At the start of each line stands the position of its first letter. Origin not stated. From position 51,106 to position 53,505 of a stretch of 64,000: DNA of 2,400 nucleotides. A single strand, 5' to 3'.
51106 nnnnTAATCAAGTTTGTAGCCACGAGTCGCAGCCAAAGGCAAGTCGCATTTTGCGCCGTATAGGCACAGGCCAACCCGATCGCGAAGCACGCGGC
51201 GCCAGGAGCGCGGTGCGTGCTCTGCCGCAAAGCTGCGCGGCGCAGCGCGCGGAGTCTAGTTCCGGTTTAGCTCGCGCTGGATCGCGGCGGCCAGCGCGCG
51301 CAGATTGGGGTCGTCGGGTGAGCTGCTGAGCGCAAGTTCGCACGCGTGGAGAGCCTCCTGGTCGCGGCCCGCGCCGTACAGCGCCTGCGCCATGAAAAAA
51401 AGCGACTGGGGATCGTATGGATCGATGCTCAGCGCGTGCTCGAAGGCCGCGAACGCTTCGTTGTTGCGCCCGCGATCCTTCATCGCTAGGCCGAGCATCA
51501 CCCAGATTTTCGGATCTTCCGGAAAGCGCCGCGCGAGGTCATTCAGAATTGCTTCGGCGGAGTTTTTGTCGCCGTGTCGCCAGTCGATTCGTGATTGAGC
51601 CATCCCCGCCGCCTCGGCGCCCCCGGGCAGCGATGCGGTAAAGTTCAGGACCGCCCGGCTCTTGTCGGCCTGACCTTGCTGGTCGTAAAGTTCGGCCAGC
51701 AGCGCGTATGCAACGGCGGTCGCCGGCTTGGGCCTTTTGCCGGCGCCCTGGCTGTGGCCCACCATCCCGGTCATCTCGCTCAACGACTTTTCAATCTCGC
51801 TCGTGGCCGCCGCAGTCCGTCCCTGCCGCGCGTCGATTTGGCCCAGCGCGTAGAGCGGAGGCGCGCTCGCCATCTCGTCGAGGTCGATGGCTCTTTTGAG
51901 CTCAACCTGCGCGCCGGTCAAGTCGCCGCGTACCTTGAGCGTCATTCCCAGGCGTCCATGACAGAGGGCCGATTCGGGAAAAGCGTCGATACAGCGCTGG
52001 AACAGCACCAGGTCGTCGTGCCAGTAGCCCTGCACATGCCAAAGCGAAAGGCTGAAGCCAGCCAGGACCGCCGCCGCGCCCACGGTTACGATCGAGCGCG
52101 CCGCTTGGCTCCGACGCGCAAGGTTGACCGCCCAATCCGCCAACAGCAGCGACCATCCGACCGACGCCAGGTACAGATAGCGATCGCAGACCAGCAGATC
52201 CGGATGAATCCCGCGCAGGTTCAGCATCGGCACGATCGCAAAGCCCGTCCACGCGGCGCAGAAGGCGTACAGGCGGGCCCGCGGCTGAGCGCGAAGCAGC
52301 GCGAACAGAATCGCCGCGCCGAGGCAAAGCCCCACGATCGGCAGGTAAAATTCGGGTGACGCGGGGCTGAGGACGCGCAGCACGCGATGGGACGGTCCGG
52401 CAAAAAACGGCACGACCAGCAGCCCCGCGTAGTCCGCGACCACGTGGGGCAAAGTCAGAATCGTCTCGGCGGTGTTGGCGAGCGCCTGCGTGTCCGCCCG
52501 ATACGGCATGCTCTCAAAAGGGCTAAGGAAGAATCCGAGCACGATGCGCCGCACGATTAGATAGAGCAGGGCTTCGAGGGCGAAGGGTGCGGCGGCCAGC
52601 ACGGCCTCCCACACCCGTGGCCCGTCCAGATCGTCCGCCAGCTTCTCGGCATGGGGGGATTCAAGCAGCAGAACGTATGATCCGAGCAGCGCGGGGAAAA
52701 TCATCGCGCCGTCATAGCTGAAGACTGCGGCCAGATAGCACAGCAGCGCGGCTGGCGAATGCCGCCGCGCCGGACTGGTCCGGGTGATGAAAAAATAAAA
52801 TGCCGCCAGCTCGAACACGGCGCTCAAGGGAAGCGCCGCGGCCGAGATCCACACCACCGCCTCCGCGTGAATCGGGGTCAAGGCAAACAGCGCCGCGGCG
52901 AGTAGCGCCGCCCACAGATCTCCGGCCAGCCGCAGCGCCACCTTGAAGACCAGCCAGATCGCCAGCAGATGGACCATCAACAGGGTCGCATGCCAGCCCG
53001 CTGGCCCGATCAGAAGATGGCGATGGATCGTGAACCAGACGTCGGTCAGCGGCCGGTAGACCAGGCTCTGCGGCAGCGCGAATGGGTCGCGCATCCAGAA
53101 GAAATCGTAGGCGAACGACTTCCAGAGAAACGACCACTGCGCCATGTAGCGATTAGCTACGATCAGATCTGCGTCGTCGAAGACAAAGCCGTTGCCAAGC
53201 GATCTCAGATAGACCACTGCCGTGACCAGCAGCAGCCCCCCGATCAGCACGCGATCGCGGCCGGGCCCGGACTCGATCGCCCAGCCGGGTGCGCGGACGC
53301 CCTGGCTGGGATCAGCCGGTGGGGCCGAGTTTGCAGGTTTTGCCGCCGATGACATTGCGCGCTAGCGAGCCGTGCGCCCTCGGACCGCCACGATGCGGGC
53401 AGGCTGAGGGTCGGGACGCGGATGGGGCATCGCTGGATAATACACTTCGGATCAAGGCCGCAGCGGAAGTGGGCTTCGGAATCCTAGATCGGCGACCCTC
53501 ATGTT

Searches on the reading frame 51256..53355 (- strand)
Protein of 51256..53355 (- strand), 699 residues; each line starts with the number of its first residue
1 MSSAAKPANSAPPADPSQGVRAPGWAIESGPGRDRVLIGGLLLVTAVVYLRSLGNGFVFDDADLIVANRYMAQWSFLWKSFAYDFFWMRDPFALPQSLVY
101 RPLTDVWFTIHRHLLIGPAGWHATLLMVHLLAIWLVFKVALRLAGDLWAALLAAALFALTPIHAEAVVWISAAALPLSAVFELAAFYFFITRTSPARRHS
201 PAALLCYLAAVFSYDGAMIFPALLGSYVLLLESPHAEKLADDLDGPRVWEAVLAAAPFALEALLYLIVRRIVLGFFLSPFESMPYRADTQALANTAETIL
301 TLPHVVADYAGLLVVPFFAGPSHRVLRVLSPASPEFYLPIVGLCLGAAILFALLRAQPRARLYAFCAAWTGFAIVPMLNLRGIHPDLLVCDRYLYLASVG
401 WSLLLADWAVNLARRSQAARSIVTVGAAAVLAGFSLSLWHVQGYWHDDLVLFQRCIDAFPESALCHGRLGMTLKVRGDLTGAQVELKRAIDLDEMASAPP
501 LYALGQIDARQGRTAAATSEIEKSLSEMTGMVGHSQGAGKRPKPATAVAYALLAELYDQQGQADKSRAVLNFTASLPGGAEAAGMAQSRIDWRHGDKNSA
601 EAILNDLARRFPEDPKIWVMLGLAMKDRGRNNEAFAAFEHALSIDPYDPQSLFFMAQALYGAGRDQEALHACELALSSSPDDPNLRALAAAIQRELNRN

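Call 4: search_protein_families(library=pfam, proteins=[window:51256-53355:-], max_evalue=0.01)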
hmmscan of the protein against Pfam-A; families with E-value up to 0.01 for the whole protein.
window:51256-53355:- (699 aa): 16 families
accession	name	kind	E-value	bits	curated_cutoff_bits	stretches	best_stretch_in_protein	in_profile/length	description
PF07719.23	TPR_2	-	1.8e-17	62.4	27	2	615-647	1-33/34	Tetratricopeptide repeat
PF14559.12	TPR_19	-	4.7e-14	52.9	25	1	628-692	4-68/68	Tetratricopeptide repeat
PF13181.12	TPR_8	-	5.3e-13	48.4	25.7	1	616-646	2-32/34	Tetratricopeptide repeat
PF13431.12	TPR_17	-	3.5e-12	46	24.4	0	451-483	1-33/34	Tetratricopeptide repeat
PF13428.12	TPR_14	-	1.6e-09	37.9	23.5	2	615-658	1-44/44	Tetratricopeptide repeat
PF13424.12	TPR_12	-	9.1e-09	35.8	30.1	1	617-676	5-72/77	Tetratricopeptide repeat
PF00515.34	TPR_1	-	9.3e-09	35.2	27.8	0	616-647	2-33/34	Tetratricopeptide repeat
PF23914.1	TPR_CcmH_CycH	-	3.5e-07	30.6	42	1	612-690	47-128/158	Cytochrome c-type biogenesis protein H TPR domain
PF13414.12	TPR_11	-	4.6e-06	26.7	26.8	1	622-663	1-42/42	TPR repeat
PF20308.4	TPR-S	-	6e-06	27.2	27.6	0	632-695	3-63/102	Tetratricopeptide Repeats-Sensor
PF13432.12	TPR_16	-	6.4e-06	26.9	32.7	1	586-649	2-65/65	Tetratricopeptide repeat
PF13371.12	TPR_9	-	0.00011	22.6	35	1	594-656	8-70/73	Tetratricopeptide repeat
PF13429.12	TPR_15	-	0.00026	21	26.2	1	547-675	146-274/280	Tetratricopeptide repeat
PF13174.12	TPR_6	-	0.00092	20.2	26.3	0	594-613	13-32/33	Tetratricopeptide repeat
PF12895.13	ANAPC3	-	0.0012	19.6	27.2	1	628-697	2-70/82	Anaphase-promoting complex, cyclosome, subunit 3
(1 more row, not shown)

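Call 17: search_protein_families(library=ncbifam, proteins=[window:51256-53355:-], max_evalue=0.01)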
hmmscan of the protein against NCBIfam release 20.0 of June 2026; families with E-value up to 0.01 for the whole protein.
window:51256-53355:- (699 aa): 13 families
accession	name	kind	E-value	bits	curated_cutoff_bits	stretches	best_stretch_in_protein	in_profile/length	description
TIGR02917.1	PEP_TPR_lipo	equivalog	4.7e-15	54.6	312.2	1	458-692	460-678/899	XrtA/PEP-CTERM system TPR-repeat protein PrsT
NF040959.1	MamA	equivalog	4.9e-09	35.9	200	1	587-686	43-142/204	magnetosome protein MamA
NF033920.0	C39_PA2778_fam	equivalog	1.2e-08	34.7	150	1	569-679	143-254/255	PA2778 family cysteine peptidase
TIGR02521.1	type_IV_pilW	equivalog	1.4e-08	34.6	154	1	610-697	130-217/234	type IV pilus biogenesis/stability protein PilW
TIGR02552.1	LcrH_SycD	equivalog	3.8e-08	33.1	104.8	1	592-695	29-132/136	SycD/LcrH family type III secretion system chaperone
NF052415.1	T3SS_chap_SctY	equivalog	2.2e-07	31.4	70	1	593-675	18-103/106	type III secretion apparatus assembly chaperone SctY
TIGR02795.1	tol_pal_ybgF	equivalog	8.5e-06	26.4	90.1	0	630-683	20-73/119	tol-pal system protein YbgF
TIGR00540.1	TPR_hemY_coli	hypoth_equivalog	8.4e-05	21.5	142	0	496-569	324-381/385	heme biosynthesis-associated TPR protein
NF011721.1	PRK15174.1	equivalog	8.6e-05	20.9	1200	1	561-694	195-329/656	Vi polysaccharide transport protein VexE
NF008520.0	PRK11447.1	equivalog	0.00048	18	858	1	595-693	475-572/1157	cellulose synthase complex outer membrane protein BcsC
TIGR03939.1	PGA_TPR_OMP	equivalog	0.0013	17.1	366.65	1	599-686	104-191/800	poly-beta-1,6 N-acetyl-D-glucosamine export porin PgaA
NF041522.1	TPR_sll0314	equivalog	0.0014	17.9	225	0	622-666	187-231/275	Sll0314/Alr1548 family TPR repeat-containing protein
NF008391.2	PRK11189.1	equivalog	0.0047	16.5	250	1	612-688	96-171/297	lipoprotein NlpI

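Call 32: find_encoding_contigs(protein=window:51256-53355:-, flank=3000, max_places=3)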
Protein window:51256-53355:- (699 aa): no gene with exactly this product is on record in the collection.

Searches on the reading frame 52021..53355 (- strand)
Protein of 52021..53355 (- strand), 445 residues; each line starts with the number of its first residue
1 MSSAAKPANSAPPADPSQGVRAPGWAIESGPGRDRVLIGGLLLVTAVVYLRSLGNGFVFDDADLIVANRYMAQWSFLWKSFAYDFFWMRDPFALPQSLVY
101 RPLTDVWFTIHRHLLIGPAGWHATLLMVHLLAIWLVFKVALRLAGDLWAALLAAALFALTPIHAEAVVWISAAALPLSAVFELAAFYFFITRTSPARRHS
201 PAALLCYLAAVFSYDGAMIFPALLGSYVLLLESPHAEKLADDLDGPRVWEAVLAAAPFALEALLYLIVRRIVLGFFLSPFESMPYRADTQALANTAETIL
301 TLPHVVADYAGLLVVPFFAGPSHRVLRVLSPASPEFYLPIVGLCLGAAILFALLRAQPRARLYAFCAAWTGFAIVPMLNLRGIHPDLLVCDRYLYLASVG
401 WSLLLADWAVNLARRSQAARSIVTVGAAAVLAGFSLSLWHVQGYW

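Call 23: search_solved_structures(query=A2, max_evalue=1, show_alignments=1)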
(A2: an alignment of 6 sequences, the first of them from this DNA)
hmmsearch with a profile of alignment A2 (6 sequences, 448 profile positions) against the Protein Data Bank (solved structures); distinct sequences matched with E-value up to 1: 0.

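Call 24: search_protein_families(library=pfam, alignment_id=A2, max_evalue=1)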
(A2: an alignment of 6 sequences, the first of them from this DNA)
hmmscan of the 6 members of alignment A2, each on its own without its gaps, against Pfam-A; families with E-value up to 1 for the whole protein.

A. member 1, seq(445 aa): 0 families

B. families by the number of members that match (of 6 scanned): 2 families
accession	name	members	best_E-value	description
PF13231.12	PMT_2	1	8e-05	Dolichyl-phosphate-mannose-protein mannosyltransferase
PF17091.10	Inovirus_G7P_1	1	0.12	Inovirus G7P protein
